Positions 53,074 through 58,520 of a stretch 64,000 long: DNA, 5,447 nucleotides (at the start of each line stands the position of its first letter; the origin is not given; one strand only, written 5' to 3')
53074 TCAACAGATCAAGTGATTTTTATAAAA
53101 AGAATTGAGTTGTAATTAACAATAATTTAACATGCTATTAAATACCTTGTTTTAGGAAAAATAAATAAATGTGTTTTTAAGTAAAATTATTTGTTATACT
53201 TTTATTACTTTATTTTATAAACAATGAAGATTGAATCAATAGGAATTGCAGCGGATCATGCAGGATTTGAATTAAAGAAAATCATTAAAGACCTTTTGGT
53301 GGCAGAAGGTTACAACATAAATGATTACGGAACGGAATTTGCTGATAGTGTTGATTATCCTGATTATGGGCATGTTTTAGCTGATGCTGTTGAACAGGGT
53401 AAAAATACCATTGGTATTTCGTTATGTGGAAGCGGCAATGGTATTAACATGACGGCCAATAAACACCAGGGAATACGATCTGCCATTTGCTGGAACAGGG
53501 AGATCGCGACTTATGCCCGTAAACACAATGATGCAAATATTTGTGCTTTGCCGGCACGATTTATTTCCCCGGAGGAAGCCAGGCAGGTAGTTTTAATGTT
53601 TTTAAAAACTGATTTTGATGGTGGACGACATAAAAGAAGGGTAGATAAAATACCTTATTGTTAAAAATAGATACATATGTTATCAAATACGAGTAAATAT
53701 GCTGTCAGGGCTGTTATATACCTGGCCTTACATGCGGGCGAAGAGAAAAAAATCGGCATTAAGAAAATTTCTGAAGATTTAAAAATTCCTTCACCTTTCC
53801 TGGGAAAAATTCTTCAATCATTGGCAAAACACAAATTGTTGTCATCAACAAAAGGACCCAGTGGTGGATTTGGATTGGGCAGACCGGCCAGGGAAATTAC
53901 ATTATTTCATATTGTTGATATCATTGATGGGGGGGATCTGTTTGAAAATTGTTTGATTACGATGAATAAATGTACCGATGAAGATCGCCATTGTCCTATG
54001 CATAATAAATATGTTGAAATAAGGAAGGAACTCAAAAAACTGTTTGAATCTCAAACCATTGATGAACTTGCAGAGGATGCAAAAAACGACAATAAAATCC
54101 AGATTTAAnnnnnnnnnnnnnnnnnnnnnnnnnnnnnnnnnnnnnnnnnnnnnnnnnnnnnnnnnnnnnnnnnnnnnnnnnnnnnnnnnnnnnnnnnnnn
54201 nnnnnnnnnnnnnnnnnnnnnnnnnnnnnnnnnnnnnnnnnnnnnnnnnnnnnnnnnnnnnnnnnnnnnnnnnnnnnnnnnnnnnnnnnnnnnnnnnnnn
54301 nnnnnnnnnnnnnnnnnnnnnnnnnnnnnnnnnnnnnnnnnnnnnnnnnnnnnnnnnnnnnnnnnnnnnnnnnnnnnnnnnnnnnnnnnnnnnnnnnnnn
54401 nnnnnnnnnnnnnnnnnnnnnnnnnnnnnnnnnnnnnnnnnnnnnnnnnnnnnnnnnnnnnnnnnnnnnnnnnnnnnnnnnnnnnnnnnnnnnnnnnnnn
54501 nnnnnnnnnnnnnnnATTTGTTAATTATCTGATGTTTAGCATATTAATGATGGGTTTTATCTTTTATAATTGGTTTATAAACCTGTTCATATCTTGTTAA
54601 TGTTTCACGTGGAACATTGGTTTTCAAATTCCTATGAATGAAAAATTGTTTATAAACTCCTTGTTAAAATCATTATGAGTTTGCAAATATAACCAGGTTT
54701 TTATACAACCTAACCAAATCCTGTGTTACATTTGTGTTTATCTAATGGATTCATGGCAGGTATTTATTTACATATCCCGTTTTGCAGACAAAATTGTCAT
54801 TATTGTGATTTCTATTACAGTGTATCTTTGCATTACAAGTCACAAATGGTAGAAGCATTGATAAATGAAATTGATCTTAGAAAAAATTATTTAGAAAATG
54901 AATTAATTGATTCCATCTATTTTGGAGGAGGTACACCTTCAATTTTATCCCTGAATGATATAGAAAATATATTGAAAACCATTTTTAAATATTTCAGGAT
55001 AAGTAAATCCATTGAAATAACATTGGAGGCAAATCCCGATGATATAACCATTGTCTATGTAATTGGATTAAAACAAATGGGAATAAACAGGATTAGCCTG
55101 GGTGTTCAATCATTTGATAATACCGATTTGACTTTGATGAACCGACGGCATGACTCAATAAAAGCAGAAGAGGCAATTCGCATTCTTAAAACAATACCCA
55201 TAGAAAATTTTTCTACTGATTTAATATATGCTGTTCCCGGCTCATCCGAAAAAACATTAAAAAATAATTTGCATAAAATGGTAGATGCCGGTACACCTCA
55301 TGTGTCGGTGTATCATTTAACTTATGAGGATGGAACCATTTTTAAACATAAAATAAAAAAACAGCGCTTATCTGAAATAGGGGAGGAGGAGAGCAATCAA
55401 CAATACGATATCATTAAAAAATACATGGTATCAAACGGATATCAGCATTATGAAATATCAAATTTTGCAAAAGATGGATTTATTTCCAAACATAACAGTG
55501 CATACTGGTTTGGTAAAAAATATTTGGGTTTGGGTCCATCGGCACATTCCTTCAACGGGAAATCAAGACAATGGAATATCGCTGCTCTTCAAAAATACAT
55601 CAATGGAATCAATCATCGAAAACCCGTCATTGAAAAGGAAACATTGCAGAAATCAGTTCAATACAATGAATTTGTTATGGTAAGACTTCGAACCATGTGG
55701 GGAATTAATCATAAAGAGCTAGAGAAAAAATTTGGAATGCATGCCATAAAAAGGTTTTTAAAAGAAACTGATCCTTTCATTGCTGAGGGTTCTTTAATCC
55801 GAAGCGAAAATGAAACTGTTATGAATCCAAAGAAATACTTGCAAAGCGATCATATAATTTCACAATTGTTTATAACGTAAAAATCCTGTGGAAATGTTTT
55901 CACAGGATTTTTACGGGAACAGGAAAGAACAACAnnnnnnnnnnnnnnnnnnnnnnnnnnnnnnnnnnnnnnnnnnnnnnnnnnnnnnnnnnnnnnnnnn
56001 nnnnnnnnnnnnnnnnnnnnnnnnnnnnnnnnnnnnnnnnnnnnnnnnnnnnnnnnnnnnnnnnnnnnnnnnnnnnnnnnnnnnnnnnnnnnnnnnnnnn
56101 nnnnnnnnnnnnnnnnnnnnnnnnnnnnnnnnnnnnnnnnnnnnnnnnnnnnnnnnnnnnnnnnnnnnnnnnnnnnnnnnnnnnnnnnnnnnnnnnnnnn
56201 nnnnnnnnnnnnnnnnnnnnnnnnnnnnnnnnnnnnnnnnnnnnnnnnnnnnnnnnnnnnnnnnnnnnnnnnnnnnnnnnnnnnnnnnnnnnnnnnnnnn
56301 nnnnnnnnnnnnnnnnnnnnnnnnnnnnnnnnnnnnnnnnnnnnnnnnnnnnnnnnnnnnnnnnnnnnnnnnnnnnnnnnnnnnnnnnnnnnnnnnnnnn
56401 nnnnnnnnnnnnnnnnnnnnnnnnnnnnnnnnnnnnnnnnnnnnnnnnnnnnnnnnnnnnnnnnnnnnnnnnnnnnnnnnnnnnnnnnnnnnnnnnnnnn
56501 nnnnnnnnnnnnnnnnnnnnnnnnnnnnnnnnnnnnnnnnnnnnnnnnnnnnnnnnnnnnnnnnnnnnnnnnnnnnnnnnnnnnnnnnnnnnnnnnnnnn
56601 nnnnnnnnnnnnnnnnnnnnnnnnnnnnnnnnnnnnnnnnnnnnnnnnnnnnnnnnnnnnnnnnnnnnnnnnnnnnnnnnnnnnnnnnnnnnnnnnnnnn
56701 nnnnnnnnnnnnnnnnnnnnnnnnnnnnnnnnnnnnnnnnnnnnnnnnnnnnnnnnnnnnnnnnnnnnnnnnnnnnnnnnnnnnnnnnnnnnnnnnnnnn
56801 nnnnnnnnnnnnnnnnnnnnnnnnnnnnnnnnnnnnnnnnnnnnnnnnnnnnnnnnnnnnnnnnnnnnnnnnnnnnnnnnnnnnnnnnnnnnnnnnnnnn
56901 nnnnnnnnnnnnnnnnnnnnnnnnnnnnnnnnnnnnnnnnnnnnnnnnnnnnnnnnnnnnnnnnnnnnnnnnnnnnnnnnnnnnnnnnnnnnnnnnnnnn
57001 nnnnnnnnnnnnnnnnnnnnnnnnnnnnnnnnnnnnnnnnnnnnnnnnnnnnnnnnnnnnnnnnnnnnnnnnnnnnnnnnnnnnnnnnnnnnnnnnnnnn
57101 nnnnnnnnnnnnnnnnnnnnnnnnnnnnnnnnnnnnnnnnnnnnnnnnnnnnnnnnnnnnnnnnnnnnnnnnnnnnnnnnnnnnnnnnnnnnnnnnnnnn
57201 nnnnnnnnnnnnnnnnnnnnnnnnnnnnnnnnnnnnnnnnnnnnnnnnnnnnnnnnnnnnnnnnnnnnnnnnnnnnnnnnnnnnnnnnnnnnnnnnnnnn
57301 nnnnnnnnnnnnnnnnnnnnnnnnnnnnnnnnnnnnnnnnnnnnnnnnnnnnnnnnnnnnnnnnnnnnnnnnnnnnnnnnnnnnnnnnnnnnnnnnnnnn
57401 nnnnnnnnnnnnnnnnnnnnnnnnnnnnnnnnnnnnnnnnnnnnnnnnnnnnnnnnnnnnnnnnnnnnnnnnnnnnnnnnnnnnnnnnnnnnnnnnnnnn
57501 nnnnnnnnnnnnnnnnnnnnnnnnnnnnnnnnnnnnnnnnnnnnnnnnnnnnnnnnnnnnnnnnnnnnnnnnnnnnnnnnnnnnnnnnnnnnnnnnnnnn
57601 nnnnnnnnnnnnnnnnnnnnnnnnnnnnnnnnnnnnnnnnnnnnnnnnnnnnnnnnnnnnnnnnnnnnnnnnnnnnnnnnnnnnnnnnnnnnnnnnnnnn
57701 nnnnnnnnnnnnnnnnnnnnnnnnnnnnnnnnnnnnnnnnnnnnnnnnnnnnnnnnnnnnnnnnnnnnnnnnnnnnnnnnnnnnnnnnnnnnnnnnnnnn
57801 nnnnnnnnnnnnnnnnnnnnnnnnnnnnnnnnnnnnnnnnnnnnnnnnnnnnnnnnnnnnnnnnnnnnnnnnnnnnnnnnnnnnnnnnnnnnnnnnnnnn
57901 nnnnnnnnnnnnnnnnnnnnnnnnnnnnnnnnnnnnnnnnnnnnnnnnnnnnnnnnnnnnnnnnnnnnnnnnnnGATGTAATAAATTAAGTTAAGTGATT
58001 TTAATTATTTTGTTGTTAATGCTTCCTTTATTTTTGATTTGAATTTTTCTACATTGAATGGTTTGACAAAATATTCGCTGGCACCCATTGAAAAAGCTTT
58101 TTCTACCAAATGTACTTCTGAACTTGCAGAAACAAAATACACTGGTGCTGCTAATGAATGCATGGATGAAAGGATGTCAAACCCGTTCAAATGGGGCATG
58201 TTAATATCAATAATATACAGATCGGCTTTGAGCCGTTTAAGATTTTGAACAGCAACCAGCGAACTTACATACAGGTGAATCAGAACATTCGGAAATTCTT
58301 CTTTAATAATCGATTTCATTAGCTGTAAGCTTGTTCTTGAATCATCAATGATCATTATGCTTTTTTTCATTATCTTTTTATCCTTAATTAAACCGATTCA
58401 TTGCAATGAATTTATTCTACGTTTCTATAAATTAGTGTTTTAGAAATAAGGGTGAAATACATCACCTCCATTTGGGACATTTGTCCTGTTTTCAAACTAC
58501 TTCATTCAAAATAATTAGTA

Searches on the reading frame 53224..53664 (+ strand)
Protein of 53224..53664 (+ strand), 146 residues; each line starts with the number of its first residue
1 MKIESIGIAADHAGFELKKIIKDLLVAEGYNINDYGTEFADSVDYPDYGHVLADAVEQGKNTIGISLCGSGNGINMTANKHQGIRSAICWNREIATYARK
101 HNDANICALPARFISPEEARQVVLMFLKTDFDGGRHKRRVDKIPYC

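Call 8: search_protein_families(library=ncbifam, proteins=[window:53224-53664:+], max_evalue=0.00001)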
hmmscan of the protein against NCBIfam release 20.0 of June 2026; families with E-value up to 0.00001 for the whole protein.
window:53224-53664:+ (146 aa): 11 families
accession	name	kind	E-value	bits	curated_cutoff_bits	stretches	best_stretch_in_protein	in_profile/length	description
NF004051.0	PRK05571.1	subfamily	5.1e-50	169.1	135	1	5-144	3-143/149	ribose-5-phosphate isomerase B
TIGR00689.1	rpiB_lacA_lacB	subfamily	1.4e-47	161.2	88.3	1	6-143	1-139/145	RpiB/LacA/LacB family sugar-phosphate isomerase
TIGR01120.1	rpiB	equivalog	2e-40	138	138.65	1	6-143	2-139/143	ribose 5-phosphate isomerase B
TIGR02133.1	RPI_actino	equivalog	2.1e-35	121.8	168.2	1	6-143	3-142/148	ribose-5-phosphate isomerase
NF006381.0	PRK08622.1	equivalog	1.1e-23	84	234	1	6-138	3-135/171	galactose-6-phosphate isomerase subunit LacB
NF006380.0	PRK08621.1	equivalog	4.1e-23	82.3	164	1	6-142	3-137/142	galactose-6-phosphate isomerase subunit LacA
NF051858.1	EryPhIsonDerIRhiz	equivalog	2.2e-22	79.7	240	1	6-133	3-132/150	D-erythrulose-4-phosphate isomerase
NF009257.0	PRK12613.1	equivalog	5.3e-21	75.2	243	1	6-142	3-136/141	galactose-6-phosphate isomerase subunit LacA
TIGR01118.1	lacA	equivalog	3.9e-19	69.2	181.1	1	6-142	3-137/141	galactose-6-phosphate isomerase subunit LacA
NF009258.0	PRK12615.1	equivalog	4.3e-19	69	325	1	6-134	3-131/171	galactose-6-phosphate isomerase subunit LacB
TIGR01119.1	lacB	equivalog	4.8e-18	65.4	312.55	1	6-135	3-132/171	galactose-6-phosphate isomerase subunit LacB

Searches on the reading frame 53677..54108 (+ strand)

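Call 8: search_protein_families(library=ncbifam, proteins=[window:53677-54108:+], max_evalue=0.00001)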
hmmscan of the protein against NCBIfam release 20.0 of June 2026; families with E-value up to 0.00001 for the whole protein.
window:53677-54108:+ (143 aa): 7 families
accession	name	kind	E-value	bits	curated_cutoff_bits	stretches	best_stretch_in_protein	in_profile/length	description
TIGR00738.1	rrf2_super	superfamily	6.5e-31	106.9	73.3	1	1-132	2-131/132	Rrf2 family transcriptional regulator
TIGR02010.1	IscR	equivalog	1.5e-17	63.7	207.55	1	2-135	3-133/135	Fe-S cluster assembly transcriptional regulator IscR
NF008886.0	PRK11920.1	equivalog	3.1e-14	52.9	193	1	2-122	3-118/153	iron-responsive transcriptional regulator RirA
TIGR02944.1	suf_reg_Xantho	equivalog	4.6e-13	49.7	110.65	1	6-129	8-128/130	SUF system Fe-S cluster assembly regulator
NF008110.0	PRK10857.1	equivalog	1.4e-12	47.7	275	1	3-134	4-132/164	Fe-S cluster assembly transcriptional regulator IscR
NF047409.1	Cys_reg_CymR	equivalog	7.4e-12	45.6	195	1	3-139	4-131/139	cysteine metabolism transcriptional regulator CymR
NF008240.0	PRK11014.1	equivalog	2.1e-09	37.6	182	1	3-137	4-133/141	nitric oxide-sensing transcriptional repressor NsrR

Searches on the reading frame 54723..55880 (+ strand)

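Call 8: search_protein_families(library=ncbifam, proteins=[window:54723-55880:+], max_evalue=0.00001)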
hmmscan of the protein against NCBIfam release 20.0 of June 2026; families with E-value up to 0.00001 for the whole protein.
window:54723-55880:+ (385 aa): 20 families
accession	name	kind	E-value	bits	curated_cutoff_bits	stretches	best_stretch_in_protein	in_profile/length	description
TIGR00539.1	hemN_rel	equivalog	2.2e-84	283.6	205.4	1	14-365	3-352/361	radical SAM family heme chaperone HemW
NF005133.0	PRK06582.1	equivalog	7.8e-65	219.4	597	1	13-382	13-388/390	coproporphyrinogen III oxidase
NF004567.0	PRK05904.1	equivalog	8.2e-57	193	355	1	14-336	9-316/353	coproporphyrinogen III oxidase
NF006067.1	PRK08208.1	equivalog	9.5e-48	163.2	380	1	13-383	37-415/427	STM4012 family radical SAM protein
TIGR04107.1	rSAM_HutW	equivalog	2.9e-46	158.2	400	1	14-310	42-343/419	heme anaerobic degradation radical SAM methyltransferase ChuW/HutW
TIGR00538.1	hemN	equivalog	4.8e-41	141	324.95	1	14-355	52-411/454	oxygen-independent coproporphyrinogen III oxidase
TIGR03994.1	rSAM_HemZ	equivalog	8.9e-39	133.7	321.4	1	13-243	86-318/401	coproporphyrinogen dehydrogenase HemZ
NF006385.0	PRK08629.1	equivalog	8.2e-32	110.5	355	1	14-364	55-395/439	coproporphyrinogen III oxidase family protein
NF006064.0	PRK08207.2-2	equivalog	4.3e-30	105.1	504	1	13-245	146-380/465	coproporphyrinogen III oxidase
NF006060.0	PRK08207.1-3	equivalog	1.3e-26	93.4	653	1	13-232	151-378/477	coproporphyrinogen III oxidase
NF006061.0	PRK08207.1-4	equivalog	9.8e-25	87.3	702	1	13-243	175-410/501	coproporphyrinogen III oxidase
TIGR04419.1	no_iron_rSAM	equivalog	7.3e-23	81.7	300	1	31-341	11-321/378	HemN-related non-iron pseudo-SAM protein PsgB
NF006062.0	PRK08207.1-5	equivalog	1.8e-22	79.9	1007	1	13-237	150-382/476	coproporphyrinogen III oxidase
NF006066.0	PRK08207.2-5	equivalog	3.3e-20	72.2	1117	1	13-240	192-421/518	coproporphyrinogen III oxidase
NF006065.0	PRK08207.2-4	equivalog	1.7e-19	70.2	922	1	9-245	166-410/484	coproporphyrinogen III oxidase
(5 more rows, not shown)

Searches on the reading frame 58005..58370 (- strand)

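Call 42: search_protein_families(library=ncbifam, proteins=[window:58005-58370:-], max_evalue=1e-10)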
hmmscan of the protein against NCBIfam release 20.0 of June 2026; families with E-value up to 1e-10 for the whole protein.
window:58005-58370:- (121 aa): 8 families
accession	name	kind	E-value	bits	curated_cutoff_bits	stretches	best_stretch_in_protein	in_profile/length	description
TIGR02875.1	spore_0_A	equivalog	6.5e-15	55.1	200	1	3-117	3-121/262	sporulation transcription factor Spo0A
NF001965.0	PRK00742.1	subfamily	7.3e-15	55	293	1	3-121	4-126/357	chemotaxis-specific protein-glutamate methyltransferase CheB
NF007969.0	PRK10693.1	equivalog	1.7e-13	50.3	329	1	2-118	7-124/337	two-component system response regulator RssB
NF008469.0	PRK11361.1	equivalog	3.8e-12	45.6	714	1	3-119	5-121/461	acetoacetate metabolism transcriptional regulator AtoC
NF008677.0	PRK11697.1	equivalog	4.9e-12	45.7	246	1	5-115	4-113/238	two-component system response regulator BtsR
TIGR01818.1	ntrC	equivalog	1.4e-11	43.9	558.6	1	5-119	1-115/463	nitrogen regulation protein NR(I)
NF033117.2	vanR_ACDEGLN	exception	2.8e-11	43.4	350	1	5-118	1-113/226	VanR-ABDEGLN family response regulator transcription factor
NF051850.1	RespRegRprY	equivalog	8.9e-11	41.6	370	1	7-116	9-118/234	response regulator transcription factor RprY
